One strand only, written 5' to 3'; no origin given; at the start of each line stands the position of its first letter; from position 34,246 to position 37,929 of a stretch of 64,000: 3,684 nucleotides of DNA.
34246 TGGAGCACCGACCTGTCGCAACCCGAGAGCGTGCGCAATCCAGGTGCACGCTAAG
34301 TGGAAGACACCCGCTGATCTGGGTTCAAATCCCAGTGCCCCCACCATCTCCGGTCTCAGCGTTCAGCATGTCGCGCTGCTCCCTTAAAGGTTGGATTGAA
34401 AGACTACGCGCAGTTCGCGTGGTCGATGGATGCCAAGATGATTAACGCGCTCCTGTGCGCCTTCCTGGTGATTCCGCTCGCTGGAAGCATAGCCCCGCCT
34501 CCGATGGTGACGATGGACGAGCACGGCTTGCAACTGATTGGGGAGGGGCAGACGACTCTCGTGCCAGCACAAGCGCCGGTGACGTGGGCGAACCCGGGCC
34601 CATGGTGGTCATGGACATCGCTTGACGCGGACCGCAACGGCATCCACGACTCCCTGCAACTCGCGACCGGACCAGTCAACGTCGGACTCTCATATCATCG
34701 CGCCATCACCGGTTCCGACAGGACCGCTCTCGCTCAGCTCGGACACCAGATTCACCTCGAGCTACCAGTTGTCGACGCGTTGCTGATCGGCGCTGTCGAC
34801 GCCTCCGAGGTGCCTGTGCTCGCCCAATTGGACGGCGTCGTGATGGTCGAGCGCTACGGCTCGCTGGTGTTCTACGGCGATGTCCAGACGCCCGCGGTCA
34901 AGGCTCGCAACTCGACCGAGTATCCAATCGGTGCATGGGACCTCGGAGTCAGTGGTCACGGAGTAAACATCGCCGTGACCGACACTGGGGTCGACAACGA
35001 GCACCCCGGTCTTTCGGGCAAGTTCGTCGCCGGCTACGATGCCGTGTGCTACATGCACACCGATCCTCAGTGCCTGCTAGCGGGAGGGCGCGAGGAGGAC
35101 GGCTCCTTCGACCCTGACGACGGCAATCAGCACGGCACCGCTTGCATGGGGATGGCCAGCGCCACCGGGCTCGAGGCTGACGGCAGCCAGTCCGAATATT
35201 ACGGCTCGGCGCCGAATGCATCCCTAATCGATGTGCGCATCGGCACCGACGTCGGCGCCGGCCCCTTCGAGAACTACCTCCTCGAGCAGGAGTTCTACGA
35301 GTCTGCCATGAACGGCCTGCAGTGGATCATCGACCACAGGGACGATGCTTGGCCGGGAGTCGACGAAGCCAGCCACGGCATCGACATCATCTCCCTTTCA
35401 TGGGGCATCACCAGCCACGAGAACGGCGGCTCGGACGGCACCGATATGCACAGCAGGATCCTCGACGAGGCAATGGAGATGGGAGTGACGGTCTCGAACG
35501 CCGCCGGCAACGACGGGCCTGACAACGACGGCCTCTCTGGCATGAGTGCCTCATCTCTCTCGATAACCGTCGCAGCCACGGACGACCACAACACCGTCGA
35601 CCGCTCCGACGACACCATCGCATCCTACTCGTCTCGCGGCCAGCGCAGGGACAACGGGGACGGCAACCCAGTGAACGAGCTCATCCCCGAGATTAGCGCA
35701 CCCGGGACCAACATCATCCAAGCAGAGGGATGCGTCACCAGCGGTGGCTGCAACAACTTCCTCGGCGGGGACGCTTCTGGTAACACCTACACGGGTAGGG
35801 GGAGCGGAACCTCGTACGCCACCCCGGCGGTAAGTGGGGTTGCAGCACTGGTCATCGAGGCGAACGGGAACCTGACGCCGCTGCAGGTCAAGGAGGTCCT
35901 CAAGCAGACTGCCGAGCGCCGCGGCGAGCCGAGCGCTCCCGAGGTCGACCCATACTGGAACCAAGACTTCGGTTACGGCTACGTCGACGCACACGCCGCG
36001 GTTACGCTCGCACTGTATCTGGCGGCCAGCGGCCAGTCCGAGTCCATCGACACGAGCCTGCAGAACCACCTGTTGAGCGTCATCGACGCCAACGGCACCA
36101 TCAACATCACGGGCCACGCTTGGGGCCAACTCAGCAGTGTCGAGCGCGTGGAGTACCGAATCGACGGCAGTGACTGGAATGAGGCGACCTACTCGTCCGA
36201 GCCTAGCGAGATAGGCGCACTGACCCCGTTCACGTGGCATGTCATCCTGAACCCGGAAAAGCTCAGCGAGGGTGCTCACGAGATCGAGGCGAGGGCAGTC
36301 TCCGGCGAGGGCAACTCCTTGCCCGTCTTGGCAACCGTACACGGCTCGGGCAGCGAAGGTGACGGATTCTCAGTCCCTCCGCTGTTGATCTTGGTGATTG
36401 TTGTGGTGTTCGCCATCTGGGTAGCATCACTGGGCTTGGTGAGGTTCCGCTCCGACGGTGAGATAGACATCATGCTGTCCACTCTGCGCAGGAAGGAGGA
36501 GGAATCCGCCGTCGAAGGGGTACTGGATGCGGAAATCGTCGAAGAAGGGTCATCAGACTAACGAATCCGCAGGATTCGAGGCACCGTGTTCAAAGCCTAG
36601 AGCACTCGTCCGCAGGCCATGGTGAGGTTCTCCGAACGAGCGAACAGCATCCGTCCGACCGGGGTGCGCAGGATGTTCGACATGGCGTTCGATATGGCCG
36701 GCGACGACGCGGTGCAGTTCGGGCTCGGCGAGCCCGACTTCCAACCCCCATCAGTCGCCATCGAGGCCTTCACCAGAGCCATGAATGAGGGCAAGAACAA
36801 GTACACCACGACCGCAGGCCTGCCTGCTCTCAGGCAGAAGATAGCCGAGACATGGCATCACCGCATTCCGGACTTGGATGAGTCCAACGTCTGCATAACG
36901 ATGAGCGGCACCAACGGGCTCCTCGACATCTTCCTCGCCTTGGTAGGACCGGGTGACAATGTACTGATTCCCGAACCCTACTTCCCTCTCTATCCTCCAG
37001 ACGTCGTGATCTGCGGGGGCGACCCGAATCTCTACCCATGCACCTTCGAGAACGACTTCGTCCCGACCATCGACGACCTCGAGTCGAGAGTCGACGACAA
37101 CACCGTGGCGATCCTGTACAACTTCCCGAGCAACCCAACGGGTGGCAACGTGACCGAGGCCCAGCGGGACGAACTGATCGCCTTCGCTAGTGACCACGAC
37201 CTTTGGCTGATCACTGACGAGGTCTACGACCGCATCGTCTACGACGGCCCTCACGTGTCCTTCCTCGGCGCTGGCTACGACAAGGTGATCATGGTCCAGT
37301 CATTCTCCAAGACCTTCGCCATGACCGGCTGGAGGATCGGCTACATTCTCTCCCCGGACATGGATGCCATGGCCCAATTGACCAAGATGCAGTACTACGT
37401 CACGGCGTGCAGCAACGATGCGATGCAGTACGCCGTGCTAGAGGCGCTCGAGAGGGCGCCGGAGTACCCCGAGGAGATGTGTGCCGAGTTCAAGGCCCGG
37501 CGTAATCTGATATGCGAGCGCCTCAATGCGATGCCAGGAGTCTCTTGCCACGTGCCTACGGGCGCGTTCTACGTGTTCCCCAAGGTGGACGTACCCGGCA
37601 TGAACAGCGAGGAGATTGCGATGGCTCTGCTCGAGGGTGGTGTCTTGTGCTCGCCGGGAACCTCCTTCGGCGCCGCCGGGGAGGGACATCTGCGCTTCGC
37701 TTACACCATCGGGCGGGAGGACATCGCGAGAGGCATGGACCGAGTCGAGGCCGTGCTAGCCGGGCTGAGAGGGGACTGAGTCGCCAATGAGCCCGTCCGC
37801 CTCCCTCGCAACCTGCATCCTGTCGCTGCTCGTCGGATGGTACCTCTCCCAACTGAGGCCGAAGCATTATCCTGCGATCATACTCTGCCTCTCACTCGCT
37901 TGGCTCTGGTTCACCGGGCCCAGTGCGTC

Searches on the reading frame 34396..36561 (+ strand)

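Call 8: search_protein_families(library=pfam, proteins=[window:34396-36561:+], max_evalue=0.00001)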
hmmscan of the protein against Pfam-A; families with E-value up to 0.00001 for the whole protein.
window:34396-36561:+ (721 aa): 2 families
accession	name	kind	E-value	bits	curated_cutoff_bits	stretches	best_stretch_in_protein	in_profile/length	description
PF00082.27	Peptidase_S8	-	1.7e-39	136.3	21.8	1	187-528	1-288/288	Subtilase family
PF17957.7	Big_7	-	2.1e-07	31.9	24.1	0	561-632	12-70/70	Bacterial Ig domain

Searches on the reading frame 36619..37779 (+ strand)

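Call 8: search_protein_families(library=pfam, proteins=[window:36619-37779:+], max_evalue=0.00001)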
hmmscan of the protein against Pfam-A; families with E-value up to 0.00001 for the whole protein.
window:36619-37779:+ (386 aa): 1 family
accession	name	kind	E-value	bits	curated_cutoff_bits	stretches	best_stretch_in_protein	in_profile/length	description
PF00155.27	Aminotran_1_2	-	5.5e-63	213.8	19.7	1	31-375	3-360/361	Aminotransferase class I and II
